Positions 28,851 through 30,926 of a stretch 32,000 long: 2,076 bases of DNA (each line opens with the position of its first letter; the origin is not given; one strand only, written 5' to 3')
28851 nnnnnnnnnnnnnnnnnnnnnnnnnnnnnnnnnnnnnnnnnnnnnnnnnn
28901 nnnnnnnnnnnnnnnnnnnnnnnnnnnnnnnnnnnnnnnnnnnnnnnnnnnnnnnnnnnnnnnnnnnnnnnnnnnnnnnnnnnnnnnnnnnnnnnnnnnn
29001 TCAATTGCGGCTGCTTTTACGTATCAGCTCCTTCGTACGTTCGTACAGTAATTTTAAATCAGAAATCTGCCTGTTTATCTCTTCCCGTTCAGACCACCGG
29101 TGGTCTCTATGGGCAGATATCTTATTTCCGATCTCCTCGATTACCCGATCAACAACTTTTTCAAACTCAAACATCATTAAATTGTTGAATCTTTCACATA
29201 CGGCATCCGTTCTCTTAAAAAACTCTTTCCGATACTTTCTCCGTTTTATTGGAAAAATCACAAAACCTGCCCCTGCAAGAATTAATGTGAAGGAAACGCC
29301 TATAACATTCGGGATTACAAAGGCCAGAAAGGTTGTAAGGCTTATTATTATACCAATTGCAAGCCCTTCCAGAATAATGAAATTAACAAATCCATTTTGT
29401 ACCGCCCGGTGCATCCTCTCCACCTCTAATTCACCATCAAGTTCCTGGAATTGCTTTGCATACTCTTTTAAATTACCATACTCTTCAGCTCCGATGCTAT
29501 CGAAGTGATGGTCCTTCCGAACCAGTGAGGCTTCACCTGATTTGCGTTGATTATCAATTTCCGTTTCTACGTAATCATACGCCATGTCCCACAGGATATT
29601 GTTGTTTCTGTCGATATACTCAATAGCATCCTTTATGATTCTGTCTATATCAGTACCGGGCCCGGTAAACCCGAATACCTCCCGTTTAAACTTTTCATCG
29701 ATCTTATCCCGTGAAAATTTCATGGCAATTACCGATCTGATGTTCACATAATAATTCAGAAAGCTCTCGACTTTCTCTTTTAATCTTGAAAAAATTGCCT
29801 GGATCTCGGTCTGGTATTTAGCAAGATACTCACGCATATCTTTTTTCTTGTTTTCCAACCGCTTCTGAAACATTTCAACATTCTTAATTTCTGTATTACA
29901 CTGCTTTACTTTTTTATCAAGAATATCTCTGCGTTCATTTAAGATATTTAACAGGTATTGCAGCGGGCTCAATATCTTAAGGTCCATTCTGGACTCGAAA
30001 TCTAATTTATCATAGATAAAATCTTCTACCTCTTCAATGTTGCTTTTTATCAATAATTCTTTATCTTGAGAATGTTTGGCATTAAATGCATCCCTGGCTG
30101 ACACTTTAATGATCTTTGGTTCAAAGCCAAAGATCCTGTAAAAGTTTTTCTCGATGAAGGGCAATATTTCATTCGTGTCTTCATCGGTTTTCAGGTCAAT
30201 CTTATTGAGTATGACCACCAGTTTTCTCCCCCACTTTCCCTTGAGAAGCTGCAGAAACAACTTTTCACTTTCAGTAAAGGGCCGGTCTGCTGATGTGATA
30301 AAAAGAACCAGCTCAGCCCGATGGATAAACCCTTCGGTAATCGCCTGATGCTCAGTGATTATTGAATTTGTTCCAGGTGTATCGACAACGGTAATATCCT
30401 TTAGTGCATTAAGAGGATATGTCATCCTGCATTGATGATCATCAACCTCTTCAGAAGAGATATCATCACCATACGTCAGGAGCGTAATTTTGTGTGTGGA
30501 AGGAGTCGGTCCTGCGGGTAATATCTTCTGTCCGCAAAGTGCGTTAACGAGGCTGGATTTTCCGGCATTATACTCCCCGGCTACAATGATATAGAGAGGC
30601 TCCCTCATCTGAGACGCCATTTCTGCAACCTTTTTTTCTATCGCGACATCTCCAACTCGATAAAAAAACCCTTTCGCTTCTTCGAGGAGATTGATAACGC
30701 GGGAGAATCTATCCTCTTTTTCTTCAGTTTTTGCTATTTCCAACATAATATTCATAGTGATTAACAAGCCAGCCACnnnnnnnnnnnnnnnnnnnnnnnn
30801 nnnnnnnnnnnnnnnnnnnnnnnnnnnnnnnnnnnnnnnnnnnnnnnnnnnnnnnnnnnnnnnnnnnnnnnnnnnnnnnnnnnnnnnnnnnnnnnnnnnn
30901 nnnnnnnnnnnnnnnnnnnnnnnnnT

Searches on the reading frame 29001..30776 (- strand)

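Call 21: search_protein_families(library=ncbifam, proteins=[window:29001-30776:-], max_evalue=0.00001)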
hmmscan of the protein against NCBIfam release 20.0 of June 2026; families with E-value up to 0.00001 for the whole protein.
window:29001-30776:- (591 aa): 13 families
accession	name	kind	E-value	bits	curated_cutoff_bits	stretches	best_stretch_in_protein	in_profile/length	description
NF052648.1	DynmDynABac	equivalog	1.4e-15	56.3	1600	2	53-104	34-85/1187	dynamin GTPase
NF000908.1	PRK00089.1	equivalog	4e-12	46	237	0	128-235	53-158/291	GTPase Era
TIGR03594.1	GTPase_EngA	equivalog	5.3e-12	45.5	306.7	0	127-212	49-316/432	ribosome biogenesis GTPase Der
TIGR00231.1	small_GTP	domain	4.8e-10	39.5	42.5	1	63-212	6-141/164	GTP-binding protein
TIGR00436.1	era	equivalog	1.4e-09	37.7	116.25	1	63-237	3-156/270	GTPase Era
NF041922.1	DLP_LeoA_gen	subfamily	5.5e-09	35.6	325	1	18-198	7-177/532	LeoA/HP0731 family dynamin-like GTPase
NF049994.1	slr1306_fam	domain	2.3e-08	33.1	490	0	127-227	139-236/470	slr1306 family protein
TIGR03918.1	GTP_HydF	equivalog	2.4e-08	33.3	325.55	0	60-85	7-32/392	[FeFe] hydrogenase H-cluster maturation GTPase HydF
TIGR00450.1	mnmE_trmE_thdF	equivalog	1.1e-07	31.3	252.6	0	149-202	284-335/446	tRNA uridine-5-carboxymethylaminomethyl(34) synthesis GTPase MnmE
NF007071.0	PRK09518.1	equivalog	1.4e-06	27.2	953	0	147-216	520-588/706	bifunctional cytidylate kinase/GTPase Der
TIGR03598.1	GTPase_YsxC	equivalog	1.6e-06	28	124.45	0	62-86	20-44/186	ribosome biogenesis GTP-binding protein YihA/YsxC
TIGR03596.1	GTPase_YlqF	equivalog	1.6e-06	27.8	208.2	0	54-95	111-153/276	ribosome biogenesis GTPase YlqF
NF002828.0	PRK03003.1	equivalog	4.4e-06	25.6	631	0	147-228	289-367/477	ribosome biogenesis GTPase Der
